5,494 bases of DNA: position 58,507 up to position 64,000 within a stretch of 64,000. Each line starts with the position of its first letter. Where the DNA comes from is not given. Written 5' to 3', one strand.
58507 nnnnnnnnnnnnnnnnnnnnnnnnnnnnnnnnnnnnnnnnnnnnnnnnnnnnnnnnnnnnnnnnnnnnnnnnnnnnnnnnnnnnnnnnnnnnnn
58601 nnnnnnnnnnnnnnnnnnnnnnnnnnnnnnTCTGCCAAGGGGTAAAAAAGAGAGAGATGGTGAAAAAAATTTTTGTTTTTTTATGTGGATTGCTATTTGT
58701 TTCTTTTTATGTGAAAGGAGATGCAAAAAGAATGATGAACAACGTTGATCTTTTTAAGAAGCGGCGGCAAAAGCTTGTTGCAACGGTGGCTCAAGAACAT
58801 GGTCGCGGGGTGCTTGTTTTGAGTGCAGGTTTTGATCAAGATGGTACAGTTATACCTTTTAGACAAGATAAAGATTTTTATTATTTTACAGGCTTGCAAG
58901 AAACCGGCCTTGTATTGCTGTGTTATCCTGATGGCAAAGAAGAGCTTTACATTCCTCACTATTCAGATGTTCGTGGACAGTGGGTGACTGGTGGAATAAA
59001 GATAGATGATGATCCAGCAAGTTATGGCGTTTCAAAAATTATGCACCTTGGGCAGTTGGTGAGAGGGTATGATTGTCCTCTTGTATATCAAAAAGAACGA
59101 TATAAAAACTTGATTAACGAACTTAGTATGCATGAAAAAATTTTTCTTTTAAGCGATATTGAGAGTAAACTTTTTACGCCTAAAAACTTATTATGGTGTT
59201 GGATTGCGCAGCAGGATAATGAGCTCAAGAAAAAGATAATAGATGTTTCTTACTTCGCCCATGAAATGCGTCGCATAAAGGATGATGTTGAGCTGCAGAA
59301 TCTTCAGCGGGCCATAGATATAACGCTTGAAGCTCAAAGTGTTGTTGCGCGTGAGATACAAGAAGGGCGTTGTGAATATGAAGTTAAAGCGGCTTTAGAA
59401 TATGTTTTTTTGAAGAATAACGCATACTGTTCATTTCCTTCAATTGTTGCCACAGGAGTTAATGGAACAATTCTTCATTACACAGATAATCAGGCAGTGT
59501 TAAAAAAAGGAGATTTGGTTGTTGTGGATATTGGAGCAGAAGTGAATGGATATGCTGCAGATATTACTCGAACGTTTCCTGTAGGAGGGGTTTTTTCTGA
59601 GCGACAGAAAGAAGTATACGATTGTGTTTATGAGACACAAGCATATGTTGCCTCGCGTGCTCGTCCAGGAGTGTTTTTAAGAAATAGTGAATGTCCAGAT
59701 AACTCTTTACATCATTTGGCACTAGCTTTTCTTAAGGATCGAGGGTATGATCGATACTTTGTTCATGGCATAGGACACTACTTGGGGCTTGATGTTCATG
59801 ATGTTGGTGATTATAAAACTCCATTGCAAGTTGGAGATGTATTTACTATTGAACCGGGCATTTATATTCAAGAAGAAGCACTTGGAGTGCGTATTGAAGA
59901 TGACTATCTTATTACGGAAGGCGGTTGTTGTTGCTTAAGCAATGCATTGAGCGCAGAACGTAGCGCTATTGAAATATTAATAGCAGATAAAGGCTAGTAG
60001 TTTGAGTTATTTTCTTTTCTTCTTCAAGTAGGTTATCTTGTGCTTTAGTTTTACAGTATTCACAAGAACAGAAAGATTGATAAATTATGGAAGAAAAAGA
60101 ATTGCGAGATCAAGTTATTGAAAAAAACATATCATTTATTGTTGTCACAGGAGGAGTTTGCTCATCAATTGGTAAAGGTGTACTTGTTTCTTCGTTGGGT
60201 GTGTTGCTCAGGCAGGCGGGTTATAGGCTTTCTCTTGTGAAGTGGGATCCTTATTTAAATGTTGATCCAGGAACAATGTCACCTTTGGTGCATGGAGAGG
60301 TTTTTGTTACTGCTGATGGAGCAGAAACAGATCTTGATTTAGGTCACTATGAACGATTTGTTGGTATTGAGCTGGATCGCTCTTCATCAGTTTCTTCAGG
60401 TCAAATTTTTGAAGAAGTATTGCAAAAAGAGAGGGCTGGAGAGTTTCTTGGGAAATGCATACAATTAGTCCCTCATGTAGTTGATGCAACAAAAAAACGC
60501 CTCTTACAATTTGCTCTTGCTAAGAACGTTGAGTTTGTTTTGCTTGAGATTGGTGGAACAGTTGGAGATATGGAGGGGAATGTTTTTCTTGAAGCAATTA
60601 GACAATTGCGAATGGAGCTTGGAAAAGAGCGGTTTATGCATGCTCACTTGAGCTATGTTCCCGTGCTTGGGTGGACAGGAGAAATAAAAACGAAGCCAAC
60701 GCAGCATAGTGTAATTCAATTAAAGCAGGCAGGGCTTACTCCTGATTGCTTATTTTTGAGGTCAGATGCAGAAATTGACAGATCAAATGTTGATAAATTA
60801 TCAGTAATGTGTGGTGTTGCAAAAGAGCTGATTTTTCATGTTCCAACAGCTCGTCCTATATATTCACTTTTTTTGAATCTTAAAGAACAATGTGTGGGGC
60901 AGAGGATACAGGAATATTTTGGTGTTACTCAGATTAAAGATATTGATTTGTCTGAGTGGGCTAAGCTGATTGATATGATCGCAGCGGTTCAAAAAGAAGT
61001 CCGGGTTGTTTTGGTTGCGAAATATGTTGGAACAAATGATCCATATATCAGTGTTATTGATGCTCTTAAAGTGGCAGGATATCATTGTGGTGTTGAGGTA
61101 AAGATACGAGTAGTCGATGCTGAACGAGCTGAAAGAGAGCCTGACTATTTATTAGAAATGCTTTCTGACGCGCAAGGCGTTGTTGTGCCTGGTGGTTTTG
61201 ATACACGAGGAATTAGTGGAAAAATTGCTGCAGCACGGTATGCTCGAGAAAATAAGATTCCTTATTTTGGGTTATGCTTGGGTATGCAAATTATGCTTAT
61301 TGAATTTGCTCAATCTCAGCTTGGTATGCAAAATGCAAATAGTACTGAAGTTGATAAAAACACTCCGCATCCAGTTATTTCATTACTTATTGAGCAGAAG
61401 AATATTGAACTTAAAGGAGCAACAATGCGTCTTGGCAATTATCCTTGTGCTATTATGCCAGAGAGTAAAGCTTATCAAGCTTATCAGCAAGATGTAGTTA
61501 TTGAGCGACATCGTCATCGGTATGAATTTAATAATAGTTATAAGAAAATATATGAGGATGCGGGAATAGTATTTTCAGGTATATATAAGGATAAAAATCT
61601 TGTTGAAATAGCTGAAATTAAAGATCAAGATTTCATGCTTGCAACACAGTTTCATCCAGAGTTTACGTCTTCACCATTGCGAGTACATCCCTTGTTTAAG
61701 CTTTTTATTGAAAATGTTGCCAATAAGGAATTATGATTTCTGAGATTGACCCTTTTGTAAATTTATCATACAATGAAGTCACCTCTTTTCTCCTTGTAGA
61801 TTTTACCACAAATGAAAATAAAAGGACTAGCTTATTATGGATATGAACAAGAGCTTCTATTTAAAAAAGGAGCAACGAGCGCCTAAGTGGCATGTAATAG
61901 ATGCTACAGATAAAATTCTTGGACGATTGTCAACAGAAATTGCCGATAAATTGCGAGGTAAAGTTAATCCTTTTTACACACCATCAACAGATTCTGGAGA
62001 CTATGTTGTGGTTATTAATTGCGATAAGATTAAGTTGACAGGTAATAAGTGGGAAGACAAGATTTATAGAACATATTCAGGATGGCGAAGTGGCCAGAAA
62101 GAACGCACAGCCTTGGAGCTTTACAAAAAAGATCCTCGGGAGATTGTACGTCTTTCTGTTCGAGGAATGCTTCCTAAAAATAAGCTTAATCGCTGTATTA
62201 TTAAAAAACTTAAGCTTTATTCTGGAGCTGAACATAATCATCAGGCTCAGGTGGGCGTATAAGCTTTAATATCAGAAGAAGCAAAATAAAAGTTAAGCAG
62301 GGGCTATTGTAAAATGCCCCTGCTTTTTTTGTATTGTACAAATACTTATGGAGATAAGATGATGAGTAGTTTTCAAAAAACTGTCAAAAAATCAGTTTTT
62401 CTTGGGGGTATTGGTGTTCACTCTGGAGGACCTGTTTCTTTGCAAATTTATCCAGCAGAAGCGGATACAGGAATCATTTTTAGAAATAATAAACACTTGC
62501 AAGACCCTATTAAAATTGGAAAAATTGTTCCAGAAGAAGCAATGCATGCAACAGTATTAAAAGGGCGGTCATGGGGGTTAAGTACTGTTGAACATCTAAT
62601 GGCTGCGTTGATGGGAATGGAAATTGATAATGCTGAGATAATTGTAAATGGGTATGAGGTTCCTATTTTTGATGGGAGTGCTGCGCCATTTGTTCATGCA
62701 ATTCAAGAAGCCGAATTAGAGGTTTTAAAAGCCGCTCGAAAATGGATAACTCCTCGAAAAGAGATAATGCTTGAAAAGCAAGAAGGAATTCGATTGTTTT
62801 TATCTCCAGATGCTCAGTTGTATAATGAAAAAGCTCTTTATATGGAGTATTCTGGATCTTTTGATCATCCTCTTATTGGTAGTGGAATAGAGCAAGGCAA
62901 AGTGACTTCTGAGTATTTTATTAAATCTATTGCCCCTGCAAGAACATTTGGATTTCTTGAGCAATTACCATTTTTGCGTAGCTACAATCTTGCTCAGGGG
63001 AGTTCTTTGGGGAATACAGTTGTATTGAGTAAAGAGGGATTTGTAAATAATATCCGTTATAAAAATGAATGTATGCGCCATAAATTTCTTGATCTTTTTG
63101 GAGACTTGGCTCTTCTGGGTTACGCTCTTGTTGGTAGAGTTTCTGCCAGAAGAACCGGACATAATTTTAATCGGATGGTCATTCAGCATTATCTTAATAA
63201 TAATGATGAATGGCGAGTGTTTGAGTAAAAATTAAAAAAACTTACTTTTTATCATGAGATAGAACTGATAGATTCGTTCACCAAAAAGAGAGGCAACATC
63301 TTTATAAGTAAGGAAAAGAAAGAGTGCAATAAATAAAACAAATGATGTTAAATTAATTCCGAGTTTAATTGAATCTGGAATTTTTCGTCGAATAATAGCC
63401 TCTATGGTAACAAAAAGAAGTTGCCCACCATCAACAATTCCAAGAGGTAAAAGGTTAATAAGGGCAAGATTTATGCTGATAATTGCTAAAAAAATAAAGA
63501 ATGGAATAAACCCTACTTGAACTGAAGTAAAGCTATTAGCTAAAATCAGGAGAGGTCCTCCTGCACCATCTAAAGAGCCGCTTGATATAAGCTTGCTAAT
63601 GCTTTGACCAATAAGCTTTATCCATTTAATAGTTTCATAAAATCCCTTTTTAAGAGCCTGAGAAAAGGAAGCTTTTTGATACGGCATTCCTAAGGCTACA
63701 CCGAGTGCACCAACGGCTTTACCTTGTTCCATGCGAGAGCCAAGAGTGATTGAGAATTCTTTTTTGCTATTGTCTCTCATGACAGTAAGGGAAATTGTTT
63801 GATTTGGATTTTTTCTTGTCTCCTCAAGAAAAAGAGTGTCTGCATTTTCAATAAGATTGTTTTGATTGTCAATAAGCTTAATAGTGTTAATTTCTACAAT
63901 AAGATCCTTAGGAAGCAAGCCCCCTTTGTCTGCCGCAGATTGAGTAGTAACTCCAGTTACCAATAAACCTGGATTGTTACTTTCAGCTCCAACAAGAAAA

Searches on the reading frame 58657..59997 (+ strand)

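Call 51: search_protein_families(library=pfam, proteins=[window:58657-59997:+], max_evalue=0.001)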
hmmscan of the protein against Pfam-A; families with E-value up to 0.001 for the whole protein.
window:58657-59997:+ (446 aa): 3 families
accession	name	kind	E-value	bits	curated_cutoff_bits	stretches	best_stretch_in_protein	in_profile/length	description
PF00557.29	Peptidase_M24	-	1.5e-55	188.6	23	1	215-421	2-208/208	Metallopeptidase family M24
PF05195.22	AMP_N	-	3.6e-11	43.3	24.6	1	33-134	1-106/121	Aminopeptidase P, N-terminal domain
PF22177.2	PBP1_XylR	-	0.00017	22.2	27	0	220-295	2-80/98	XylR N-terminal domain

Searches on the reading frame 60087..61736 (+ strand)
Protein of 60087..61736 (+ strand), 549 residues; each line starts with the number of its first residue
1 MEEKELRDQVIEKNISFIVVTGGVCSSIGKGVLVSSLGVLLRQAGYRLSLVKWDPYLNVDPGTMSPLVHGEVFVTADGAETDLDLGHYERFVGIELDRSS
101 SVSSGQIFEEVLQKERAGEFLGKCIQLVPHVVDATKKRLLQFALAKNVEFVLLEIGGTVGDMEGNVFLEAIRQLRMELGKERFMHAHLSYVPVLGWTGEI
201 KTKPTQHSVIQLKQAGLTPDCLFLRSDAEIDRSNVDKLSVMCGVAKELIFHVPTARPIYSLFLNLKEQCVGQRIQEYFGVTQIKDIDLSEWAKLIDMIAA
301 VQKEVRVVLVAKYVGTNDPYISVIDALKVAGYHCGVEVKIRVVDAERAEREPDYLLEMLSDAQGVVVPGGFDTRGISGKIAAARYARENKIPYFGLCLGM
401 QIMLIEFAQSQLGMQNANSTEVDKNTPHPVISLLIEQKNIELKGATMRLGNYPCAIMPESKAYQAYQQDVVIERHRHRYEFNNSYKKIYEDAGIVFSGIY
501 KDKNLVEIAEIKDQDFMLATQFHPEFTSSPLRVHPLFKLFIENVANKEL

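Call 51: search_protein_families(library=pfam, proteins=[window:60087-61736:+], max_evalue=0.001)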
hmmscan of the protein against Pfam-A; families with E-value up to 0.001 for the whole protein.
window:60087-61736:+ (549 aa): 3 families
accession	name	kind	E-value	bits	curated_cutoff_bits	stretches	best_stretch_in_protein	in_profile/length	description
PF06418.20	CTP_synth_N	-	2.8e-102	342.1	26.1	1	17-278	2-263/265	CTP synthase N-terminus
PF00117.34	GATase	-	2.2e-35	122.5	22.8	1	318-542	4-189/190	Glutamine amidotransferase class-I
PF07722.19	Peptidase_C26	-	0.00011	22.5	20.5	0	380-525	95-219/219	Peptidase C26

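Call 74: find_homologous_proteins(query=window:60087-61736:+, max_evalue=1e-50)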
Query window:60087-61736:+ (549 aa): 8000 proteins with E <= 1e-50 among 8000 candidates; the best 120 are listed.
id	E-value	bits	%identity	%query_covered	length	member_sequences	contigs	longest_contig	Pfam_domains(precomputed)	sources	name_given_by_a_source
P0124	0.0e+0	1233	100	100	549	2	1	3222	PF06418.21,PF00117.35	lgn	-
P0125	1.3e-261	887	72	98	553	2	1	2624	PF07722.20,PF06418.21,PF00117.35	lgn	-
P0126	1.4e-255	867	68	99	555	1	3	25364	PF07722.20,PF06418.21,PF00117.35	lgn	-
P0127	1.2e-244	831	66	100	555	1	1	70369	PF07722.20,PF06418.21,PF00117.35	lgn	-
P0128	9.0e-239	812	66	99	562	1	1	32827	PF07722.20,PF06418.21,PF00117.35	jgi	-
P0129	3.0e-238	810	65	100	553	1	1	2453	PF07722.20,PF06418.21,PF00117.35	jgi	jgi:CTP synthase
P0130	1.2e-237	808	65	99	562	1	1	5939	PF07722.20,PF06418.21,PF00117.35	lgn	-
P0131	2.1e-236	804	65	99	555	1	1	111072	PF07722.20,PF06418.21,PF00117.35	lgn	-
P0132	4.1e-236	803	63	100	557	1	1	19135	PF07722.20,PF06418.21,PF00117.35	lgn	-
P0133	7.5e-236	802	65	98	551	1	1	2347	PF06418.21,PF00117.35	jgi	jgi:CTP synthase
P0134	5.4e-235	799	65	98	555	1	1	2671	PF07722.20,PF06418.21,PF00117.35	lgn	-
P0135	1.8e-234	797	65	99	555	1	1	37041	PF07722.20,PF06418.21,PF00117.35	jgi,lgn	-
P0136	4.8e-234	796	64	99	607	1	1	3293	PF06418.21,PF00117.35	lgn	-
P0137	5.4e-234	796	64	98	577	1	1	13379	PF07722.20,PF06418.21,PF00117.35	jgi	jgi:CTP synthase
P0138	9.6e-234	795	64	100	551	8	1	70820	PF07722.20,PF06418.21,PF00117.35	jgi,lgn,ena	-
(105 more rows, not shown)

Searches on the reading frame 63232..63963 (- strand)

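Call 51: search_protein_families(library=pfam, proteins=[window:63232-63963:-], max_evalue=0.001)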
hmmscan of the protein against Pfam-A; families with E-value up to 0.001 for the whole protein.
window:63232-63963:- (243 aa): 3 families
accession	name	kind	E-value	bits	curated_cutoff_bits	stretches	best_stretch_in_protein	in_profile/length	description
PF02163.28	Peptidase_M50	-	3.2e-19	69.6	27.2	1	89-214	97-221/221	Peptidase family M50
PF13180.12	PDZ_2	-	1.6e-06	28.8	27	1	2-74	16-80/80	PDZ domain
PF17820.7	PDZ_6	-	0.00028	21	27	1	2-30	2-30/54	PDZ domain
